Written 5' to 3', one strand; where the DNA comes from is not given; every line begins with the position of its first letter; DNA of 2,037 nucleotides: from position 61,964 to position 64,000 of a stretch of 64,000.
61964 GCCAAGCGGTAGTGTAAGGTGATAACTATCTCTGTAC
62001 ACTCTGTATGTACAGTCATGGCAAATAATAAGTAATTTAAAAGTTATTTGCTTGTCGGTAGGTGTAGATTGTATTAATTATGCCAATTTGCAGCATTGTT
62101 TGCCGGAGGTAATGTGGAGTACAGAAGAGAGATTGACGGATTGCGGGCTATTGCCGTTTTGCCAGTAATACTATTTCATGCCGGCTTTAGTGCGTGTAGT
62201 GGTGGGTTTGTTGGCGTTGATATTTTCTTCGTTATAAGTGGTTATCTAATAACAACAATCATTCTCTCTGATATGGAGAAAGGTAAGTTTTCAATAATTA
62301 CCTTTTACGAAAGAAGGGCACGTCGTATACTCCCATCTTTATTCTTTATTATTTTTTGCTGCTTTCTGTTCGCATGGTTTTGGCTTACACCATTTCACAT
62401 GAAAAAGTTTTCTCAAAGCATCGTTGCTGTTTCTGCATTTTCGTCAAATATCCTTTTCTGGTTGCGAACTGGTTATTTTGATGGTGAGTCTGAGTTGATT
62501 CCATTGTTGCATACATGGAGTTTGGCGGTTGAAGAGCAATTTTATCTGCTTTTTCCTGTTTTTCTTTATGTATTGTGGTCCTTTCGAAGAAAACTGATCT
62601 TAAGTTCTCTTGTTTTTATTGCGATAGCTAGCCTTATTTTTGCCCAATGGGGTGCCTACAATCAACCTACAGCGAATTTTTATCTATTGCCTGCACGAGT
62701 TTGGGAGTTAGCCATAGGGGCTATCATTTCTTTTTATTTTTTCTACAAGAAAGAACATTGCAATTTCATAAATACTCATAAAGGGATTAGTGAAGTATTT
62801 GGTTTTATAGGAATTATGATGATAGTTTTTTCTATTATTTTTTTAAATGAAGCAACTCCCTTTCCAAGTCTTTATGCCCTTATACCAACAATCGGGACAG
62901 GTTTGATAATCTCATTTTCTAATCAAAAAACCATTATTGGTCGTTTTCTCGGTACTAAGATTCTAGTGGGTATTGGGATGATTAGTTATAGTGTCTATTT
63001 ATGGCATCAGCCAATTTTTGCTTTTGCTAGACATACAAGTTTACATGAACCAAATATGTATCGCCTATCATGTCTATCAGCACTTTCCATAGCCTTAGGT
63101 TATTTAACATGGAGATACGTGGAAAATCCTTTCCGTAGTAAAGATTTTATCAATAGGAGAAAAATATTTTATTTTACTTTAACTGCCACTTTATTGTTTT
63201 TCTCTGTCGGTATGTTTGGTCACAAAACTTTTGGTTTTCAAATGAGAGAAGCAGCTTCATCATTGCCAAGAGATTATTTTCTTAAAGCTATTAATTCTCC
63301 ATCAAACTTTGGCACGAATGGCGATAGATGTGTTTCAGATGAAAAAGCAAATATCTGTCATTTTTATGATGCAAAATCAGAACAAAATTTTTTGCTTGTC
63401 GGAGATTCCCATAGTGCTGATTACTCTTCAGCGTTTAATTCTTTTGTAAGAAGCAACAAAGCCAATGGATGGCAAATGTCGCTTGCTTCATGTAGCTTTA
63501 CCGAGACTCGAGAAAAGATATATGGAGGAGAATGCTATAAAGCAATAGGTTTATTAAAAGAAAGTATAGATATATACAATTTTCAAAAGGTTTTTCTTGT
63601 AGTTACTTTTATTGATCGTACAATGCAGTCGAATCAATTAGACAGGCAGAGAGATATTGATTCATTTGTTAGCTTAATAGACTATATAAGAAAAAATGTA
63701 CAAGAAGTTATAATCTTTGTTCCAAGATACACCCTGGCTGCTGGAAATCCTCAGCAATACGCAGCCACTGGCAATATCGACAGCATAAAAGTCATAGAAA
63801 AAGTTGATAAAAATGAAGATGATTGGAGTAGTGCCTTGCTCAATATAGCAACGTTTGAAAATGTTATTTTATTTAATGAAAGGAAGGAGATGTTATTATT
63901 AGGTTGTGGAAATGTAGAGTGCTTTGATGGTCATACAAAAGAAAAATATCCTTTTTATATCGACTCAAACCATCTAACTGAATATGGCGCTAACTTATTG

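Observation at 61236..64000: Low-GC terminal segment with terminase-small-subunit-like gene and OafA-type O-acyltransferase: likely prophage or serotype-conversion remnant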

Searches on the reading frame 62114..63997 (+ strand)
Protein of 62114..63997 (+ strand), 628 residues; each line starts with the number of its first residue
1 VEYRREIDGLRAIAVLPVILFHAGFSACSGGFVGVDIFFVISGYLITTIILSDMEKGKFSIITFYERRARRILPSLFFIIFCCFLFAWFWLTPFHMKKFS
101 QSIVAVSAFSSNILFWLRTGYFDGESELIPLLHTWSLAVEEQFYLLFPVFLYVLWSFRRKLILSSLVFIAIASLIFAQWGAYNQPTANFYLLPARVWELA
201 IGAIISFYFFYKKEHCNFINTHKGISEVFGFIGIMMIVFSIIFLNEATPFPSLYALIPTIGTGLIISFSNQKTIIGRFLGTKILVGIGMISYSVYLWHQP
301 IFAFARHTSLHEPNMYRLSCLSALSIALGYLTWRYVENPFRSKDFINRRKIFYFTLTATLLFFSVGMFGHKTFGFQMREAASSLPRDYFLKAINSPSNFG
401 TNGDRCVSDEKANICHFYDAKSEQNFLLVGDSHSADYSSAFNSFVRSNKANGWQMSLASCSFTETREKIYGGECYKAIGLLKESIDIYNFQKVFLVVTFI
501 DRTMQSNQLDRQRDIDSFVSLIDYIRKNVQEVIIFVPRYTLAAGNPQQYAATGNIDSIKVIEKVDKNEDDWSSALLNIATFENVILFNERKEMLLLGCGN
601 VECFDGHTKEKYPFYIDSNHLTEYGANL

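Call 5: search_protein_families(library=pfam, proteins=[window:62114-63997:+], max_evalue=1)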
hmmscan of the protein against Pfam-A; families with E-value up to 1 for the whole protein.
window:62114-63997:+ (628 aa): 2 families
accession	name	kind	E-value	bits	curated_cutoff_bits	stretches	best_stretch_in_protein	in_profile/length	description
PF01757.29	Acyl_transf_3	-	5.9e-33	114.7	31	1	6-333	3-325/326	Acyltransferase domain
PF19040.6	SGNH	-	7e-16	59.1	27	1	406-627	2-240/248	SGNH domain (fused to AT3 domains)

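Call 6: search_protein_families(library=phrogs, proteins=[window:62114-63997:+], max_evalue=1)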
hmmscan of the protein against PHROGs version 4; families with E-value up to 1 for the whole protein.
window:62114-63997:+ (628 aa): 3 families
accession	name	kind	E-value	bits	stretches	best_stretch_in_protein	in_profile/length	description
phrog_6705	-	moron, auxiliary metabolic gene and host takeover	1.6e-154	516.7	1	2-626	7-630/647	O-antigen acetylase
phrog_3333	-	other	3.4e-41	142.4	1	5-344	7-358/372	O-acetyltransferase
phrog_35006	-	unknown function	0.54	11.6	1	326-368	14-55/66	-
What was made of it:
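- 62114..64000 (+): AT3-SGNH (OafA/OafB-type) O-acyltransferase gene, intact. It runs off the window. The full gene is 643 codons and ends at window-equivalent 64045. The matching right IS end lies outside the window at equivalent 64192-64219 (L001 2768-2795). Pfam and PHROG hits (calls 5, 6).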

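Call 12: find_homologous_proteins(query=window:62114-63997:+)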
Query window:62114-63997:+ (628 aa): 8000 proteins with E <= 0.001 among 8000 candidates; the best 120 are listed.
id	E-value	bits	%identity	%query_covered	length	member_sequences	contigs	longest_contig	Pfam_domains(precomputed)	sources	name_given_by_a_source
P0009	0.0e+0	1434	100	100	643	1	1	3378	PF01757.29,PF19040.7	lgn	-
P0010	5.8e-237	806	57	100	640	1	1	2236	PF01757.29,PF19040.7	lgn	-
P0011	8.8e-215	733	53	100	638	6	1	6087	PF01757.29,PF19040.7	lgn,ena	-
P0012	1.8e-186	639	47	100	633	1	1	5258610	PF01757.29,PF19040.7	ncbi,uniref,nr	ncbi:acyltransferase [Geomonas sp. RF6]|uniref:acyltransferase family protein n=1 Tax=Geomonas sp. R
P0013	2.2e-183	629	48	100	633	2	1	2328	PF01757.29,PF19040.7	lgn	-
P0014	3.0e-181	622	47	100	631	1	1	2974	PF01757.29,PF19040.7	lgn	-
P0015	1.0e-180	620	47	100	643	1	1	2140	PF01757.29,PF19040.7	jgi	jgi:peptidoglycan/LPS O-acetylase OafA/YrhL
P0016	4.1e-178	612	46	100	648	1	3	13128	PF01757.29,PF19040.7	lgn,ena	-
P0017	3.1e-177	609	45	100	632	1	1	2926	PF01757.29,PF19040.7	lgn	-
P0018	6.6e-177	608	46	100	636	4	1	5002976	PF01757.29,PF19040.7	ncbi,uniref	ncbi:acyltransferase family protein [Methylotuvimicrobium sp. KM2]|uniref:acyltransferase family pro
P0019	7.7e-177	608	46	100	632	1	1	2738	PF01757.29,PF19040.7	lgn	-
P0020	3.2e-176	605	45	100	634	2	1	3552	PF01757.29,PF19040.7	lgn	-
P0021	1.5e-175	603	46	100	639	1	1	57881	PF01757.29,PF19040.7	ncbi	-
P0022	1.2e-171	590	46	100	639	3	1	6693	PF01757.29,PF19040.7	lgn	-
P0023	2.6e-170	586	45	100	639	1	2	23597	PF01757.29,PF19040.7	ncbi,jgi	jgi:peptidoglycan/LPS O-acetylase OafA/YrhL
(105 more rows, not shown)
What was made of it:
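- A 47%-identical homologue is chromosomal in Geomonas sp. RF6 (call 12).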

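Call 13: find_encoding_contigs(protein=P0009, flank=10000, max_places=10)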
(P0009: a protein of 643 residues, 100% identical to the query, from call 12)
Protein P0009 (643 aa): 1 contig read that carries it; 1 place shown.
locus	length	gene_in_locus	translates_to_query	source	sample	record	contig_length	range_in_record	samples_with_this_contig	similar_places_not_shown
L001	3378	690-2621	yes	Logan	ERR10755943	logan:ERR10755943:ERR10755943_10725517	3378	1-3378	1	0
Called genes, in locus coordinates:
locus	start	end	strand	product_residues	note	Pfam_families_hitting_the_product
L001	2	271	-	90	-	?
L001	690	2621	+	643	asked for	PF01757:Acyl_transf_3, PF19040:SGNH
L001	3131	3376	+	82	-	?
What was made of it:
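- The full 643-aa product was recovered (calls 12, 13).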

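Call 16: find_related_loci(query=P0009, collection=genome_contigs, flank=10000)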
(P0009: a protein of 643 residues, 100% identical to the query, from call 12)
Query P0009 (643 aa) in genome_contigs; peptide patterns used: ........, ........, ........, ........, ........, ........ (x = any residue, [..] = any of these).
130 stretches matched a pattern, but none encodes a relative of the query by tblastn (E <= 1e-3).
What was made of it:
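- Tried and rejected: The source genome is not among the species-representative genomes (call 16).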

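Call 27: find_encoding_contigs(protein=P0011, flank=10000, max_places=4)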
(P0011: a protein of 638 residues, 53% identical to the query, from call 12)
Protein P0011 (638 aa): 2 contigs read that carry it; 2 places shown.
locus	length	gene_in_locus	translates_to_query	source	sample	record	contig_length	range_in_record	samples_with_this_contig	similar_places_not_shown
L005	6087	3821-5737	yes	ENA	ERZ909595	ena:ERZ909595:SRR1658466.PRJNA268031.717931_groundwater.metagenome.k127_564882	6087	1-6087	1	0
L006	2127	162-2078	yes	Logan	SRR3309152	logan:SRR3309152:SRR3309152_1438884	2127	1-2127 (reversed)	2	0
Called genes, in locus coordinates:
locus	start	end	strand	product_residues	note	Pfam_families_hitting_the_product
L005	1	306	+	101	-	?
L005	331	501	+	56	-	PF13560:HTH_31 (weak), PF01381:HTH_3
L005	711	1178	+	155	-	-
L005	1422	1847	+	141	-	-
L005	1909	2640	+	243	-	-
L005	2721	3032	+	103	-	-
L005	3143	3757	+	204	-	-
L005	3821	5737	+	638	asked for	PF01757:Acyl_transf_3, PF19040:SGNH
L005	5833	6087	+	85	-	?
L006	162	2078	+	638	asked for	PF01757:Acyl_transf_3, PF19040:SGNH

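Call 34: search_protein_families(library=pfam, proteins=[L001:3131-3376:+, L005:3143-3757:+, L005:1909-2640:+, L005:1380-1847:+, L005:651-1178:+, L005:2721-3032:+], max_evalue=1)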
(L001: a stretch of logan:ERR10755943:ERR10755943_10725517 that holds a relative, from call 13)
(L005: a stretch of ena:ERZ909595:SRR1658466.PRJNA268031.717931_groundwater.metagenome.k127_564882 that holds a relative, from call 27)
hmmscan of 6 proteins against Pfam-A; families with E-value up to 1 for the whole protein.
L001:3131-3376:+ (82 aa): 0 families

L005:3143-3757:+ (204 aa): 0 families

L005:1909-2640:+ (243 aa): 1 family
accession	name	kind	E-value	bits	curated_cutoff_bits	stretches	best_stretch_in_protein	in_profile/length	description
PF11185.13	DUF2971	-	0.016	17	22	1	118-193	1-89/89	Protein of unknown function (DUF2971)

L005:1380-1847:+ (155 aa): 1 family
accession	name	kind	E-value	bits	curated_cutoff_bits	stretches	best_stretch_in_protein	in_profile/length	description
PF08299.17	Bac_DnaA_C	-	0.014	15.9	31.5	1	79-119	10-55/69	Bacterial dnaA protein helix-turn-helix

L005:651-1178:+ (175 aa): 1 family
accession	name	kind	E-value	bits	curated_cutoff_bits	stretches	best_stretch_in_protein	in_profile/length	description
PF13075.11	DUF3939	-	0.12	13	21.3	1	117-159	36-76/134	Protein of unknown function (DUF3939)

L005:2721-3032:+ (103 aa): 0 families

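Call 45: find_homologous_proteins(query=L001:3131-3376:+)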
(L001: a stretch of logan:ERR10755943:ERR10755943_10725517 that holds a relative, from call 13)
Query L001:3131-3376:+ (82 aa): 3 proteins with E <= 0.001 among 14 candidates.
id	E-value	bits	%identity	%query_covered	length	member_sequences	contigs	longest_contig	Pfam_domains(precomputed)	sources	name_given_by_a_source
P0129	6.4e-27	111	74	95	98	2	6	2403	-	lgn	-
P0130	9.3e-27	110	73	99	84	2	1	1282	-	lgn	-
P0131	2.7e-8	52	42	99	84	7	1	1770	-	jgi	jgi:hypothetical protein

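Call 47: search_dna_similar(query=P0009, collection=phages, mode=protein, max_rows=15)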
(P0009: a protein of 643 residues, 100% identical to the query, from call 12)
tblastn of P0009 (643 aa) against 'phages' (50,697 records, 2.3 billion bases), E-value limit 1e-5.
Records with a match: 68; places in all: 69; records where one place covers at least 80% of the query: 1.
Best place of each record, by identity: <60% 68.
By first word of the organism name: Pseudomonas 17; Salmonella 16; Listeria 8; Bacteriophage 5; Staphylococcus 4; Gordonia 4; Arthrobacter 4; Lederbergvirus 2; Synechococcus 2; Enterobacter 2; and 3 more.
By host as written in the record: Pseudomonas aeruginosa 10; - 9; Listeria monocytogenes 8; Staphylococcus aureus 4; Gordonia terrae 3612 4; Arthrobacter globiformis NRRL B-2979 SEA 4; Pseudomonas aeruginosa PA14 3; Salmonella enterica subsp. enterica serovar Heidelberg 3; and 18 more.
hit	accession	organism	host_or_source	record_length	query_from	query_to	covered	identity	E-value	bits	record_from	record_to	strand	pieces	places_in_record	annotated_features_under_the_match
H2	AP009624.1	Pseudomonas phage PAJU2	Pseudomonas aeruginosa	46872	1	460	72%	43.1%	2e-93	322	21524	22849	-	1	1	putative acetyl transferase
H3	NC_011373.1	Pseudomonas phage PAJU2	Pseudomonas aeruginosa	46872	1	460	72%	43.1%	2e-93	322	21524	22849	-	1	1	O-antigen acetylase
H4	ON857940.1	Pseudomonas phage vB_PeaS_FBPa47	Pseudomonas sp.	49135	1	460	72%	42.9%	5e-93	320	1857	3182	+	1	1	O-antigen acetylase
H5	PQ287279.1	Pseudomonas phage Flu_PA14_4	Pseudomonas aeruginosa PA14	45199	1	469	73%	38.9%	2e-87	304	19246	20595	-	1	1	O-antigen acetylase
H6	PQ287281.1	Pseudomonas phage Flu_PA14_3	Pseudomonas aeruginosa PA14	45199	1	469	73%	38.9%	2e-87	304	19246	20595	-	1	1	O-antigen acetylase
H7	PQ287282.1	Pseudomonas phage Komp_PA14_gP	Pseudomonas aeruginosa PA14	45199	1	469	73%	38.9%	2e-87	304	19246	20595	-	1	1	O-antigen acetylase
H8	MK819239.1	Pseudomonas phage vB_PaeP_YA3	Pseudomonas aeruginosa UCBPP-PA14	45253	1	469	73%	38.9%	2e-87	304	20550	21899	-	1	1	O-polysaccharide acetyltransferase protein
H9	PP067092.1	Pseudomonas phage PAShipCat1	Pseudomonas aeruginosa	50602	1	469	73%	38.9%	2e-87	304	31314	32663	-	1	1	O-antigen acetylase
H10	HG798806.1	Pseudomonas phage vB_PaeP_Tr60_Ab31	Pseudomonas aeruginosa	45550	1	469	73%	38.7%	3e-86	301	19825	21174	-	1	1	Putative peptidoglycan O-acetyltransferase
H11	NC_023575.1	Pseudomonas phage vB_PaeP_Tr60_Ab31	Pseudomonas aeruginosa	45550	1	469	73%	38.7%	3e-86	301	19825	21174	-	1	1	O-antigen acetylase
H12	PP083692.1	Salmonella phage NM-3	Salmonella sp.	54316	1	448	70%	35.2%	6e-64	235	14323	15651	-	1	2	putative lipopolysaccharide modification acyltransferase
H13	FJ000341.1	Salmonella phage g341c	Salmonella enterica subsp. enterica ...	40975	1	448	70%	35.2%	1e-63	234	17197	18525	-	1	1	15: O-polysaccharide acetyltransferase protein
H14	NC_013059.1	Salmonella phage g341c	Salmonella enterica subsp. enterica ...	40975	1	448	70%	35.2%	1e-63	234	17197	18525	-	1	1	15: O-antigen acetylase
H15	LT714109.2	Lederbergvirus BTP1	Salmonella enterica sub species ...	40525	1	448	70%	35.1%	2e-62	231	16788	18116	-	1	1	gtrC: O-polysaccharide acetyltransferase protein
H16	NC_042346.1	Lederbergvirus BTP1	Salmonella enterica sub species ...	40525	1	448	70%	35.1%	2e-62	231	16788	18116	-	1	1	gtrC: O-antigen acetylase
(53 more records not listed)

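Call 49: search_protein_families(library=ncbifam, proteins=[P0009], max_evalue=0.01)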
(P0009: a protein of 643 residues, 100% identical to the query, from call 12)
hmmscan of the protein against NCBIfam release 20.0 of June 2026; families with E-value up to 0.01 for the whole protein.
P0009 (643 aa): 1 family
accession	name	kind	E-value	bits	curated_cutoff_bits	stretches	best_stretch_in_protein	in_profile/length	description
NF058601.1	ActlTfSucTMsmeg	equivalog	2.7e-35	122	1275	1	3-346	31-386/723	acetyltransferase SucT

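Call 50: search_protein_families(library=pfam, proteins=[P0129], max_evalue=0.01)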
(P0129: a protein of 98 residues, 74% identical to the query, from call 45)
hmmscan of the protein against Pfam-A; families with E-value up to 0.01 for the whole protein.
P0129 (98 aa): 0 families

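Call 53: search_solved_structures(query=P0009, max_evalue=0.01, show_alignments=2)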
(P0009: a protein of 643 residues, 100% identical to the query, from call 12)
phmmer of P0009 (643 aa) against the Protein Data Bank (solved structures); distinct sequences matched with E-value up to 0.01: 0.
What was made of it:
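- Closest known: OafA / OafB of Salmonella enterica. Different: No detectable sequence match to any solved structure by phmmer (call 53).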

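Call 72: find_encoding_contigs(protein=P0129, flank=5000, max_places=8)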
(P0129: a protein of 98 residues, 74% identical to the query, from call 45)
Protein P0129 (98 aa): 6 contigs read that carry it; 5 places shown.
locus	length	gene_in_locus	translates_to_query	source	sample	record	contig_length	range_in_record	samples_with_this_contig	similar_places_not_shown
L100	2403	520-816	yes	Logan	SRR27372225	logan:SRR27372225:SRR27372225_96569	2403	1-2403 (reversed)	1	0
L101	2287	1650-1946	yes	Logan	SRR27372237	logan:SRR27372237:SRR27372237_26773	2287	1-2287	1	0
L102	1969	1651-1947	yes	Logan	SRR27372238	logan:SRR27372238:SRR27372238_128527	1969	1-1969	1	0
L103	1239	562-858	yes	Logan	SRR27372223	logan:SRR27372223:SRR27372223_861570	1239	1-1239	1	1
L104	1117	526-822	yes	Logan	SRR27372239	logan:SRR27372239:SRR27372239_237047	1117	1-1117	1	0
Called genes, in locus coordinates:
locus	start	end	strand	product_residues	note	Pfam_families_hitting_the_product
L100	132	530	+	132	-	-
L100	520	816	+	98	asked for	-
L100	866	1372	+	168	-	PF00881:Nitroreductase, PF14512:TM1586_NiRdase (faint), PF00881:Nitroreductase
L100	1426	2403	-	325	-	?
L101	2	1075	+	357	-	?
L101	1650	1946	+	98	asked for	-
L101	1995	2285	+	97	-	?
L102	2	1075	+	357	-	?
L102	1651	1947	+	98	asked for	-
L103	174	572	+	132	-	-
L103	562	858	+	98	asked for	-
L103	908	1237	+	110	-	?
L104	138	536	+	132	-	-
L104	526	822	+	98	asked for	-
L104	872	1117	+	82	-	?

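Call 81: find_related_loci(query=A2, collection=viral_contigs, flank=6000)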
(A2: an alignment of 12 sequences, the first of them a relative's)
Query A2 (643 aa) in viral_contigs; peptide patterns used: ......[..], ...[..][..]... (x = any residue, [..] = any of these).
61 stretches matched a pattern; 28 encode a relative of the query (tblastn E <= 1e-3); 28 distinct loci.
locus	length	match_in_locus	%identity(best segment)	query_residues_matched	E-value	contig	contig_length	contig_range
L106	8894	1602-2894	44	1-449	2e-113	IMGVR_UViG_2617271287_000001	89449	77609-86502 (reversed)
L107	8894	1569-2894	43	1-460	5e-113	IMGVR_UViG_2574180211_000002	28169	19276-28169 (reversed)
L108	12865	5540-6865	43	1-460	3e-112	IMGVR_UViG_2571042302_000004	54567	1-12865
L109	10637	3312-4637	43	1-460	9e-112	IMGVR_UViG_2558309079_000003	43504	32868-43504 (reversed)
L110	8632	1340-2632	44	1-449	2e-110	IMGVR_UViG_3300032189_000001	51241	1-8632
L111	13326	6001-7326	43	1-460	8e-110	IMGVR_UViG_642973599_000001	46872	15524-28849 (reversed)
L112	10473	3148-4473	43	1-460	4e-109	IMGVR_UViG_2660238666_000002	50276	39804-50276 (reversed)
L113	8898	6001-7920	33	1-638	1e-103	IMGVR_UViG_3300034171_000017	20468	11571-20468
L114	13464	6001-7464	37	1-496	3e-103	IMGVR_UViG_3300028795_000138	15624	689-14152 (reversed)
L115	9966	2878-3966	46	1-369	2e-101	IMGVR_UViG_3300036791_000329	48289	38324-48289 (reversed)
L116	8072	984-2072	46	1-369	2e-101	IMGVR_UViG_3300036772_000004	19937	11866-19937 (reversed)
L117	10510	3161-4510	39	1-469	9e-101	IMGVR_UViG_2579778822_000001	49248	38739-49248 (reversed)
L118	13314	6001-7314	39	2-455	3e-99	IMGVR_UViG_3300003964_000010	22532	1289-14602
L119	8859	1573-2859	37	1-451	4e-88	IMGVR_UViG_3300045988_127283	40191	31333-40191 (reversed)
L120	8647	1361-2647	36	1-451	7e-87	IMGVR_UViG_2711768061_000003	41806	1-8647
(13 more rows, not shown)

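Call 82: get_annotated_region(hit=H4, flank=4000)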
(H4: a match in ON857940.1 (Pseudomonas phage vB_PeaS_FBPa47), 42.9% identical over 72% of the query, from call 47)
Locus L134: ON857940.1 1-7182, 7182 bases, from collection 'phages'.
description: Pseudomonas phage vB_PeaS_FBPa47, complete genome.
organism: Pseudomonas phage vB_PeaS_FBPa47 (NCBI taxid 2969619)
taxonomy: Viruses; Duplodnaviria; Heunggongvirae; Uroviricota; Caudoviricetes; Detrevirus
host: Pseudomonas sp.; source: -; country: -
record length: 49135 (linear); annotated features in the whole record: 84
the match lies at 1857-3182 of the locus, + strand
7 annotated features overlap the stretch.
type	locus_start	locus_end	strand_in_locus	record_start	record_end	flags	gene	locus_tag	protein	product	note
CDS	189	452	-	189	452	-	-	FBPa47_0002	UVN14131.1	hypothetical protein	-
CDS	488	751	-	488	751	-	-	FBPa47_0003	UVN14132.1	hypothetical protein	-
CDS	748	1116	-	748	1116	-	-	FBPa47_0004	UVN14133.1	hypothetical protein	-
CDS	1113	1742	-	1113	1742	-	-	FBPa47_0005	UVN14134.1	pyocin R2_PP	pyocin R2_PP, lytic enzyme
CDS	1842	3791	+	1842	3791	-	-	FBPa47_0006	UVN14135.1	O-antigen acetylase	-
CDS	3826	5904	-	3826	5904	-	-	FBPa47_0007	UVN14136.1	hypothetical protein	-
CDS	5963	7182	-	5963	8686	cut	-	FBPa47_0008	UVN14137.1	host specificity protein J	-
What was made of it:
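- Closest known: O-antigen acetylase genes carried as extra cargo by temperate phages. Same: In FBPa47 the gene is inserted singly on the opposite strand to its neighbours, as it is here relative to terS (calls 47, 82).
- AT3-SGNH genes are frequent prophage cargo (calls 47, 81, 82).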
